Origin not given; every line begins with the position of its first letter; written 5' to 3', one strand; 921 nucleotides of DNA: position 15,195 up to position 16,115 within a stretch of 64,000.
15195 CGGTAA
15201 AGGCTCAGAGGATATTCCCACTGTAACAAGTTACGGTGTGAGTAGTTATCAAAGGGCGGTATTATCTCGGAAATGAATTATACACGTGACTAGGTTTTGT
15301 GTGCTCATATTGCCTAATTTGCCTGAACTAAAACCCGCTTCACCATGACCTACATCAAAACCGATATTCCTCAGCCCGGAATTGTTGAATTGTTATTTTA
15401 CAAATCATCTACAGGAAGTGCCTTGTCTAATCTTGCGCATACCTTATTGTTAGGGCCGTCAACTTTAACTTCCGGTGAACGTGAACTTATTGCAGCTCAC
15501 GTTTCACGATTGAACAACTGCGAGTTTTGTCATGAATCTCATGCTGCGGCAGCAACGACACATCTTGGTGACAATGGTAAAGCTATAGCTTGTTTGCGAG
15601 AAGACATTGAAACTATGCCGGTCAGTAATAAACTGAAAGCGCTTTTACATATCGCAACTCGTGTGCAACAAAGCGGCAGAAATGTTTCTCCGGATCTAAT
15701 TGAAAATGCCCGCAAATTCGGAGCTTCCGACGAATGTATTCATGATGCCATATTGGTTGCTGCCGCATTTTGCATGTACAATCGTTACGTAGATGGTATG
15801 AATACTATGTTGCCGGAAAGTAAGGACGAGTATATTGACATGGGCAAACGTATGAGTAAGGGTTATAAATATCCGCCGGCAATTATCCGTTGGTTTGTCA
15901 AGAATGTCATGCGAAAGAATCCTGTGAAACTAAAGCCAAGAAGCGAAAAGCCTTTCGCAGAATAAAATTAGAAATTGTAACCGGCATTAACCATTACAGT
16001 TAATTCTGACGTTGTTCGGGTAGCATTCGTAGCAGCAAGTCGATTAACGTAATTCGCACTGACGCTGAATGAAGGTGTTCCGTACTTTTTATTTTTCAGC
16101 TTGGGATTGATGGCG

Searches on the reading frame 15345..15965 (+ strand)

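Call 27: search_protein_families(library=pfam, proteins=[window:15345-15965:+], max_evalue=0.00001)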
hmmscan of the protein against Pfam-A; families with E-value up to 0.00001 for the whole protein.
window:15345-15965:+ (206 aa): 1 family
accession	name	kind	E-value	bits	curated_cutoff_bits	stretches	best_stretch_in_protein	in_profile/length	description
PF02627.25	CMD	-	7.8e-11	42.3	23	1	26-104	6-82/84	Carboxymuconolactone decarboxylase family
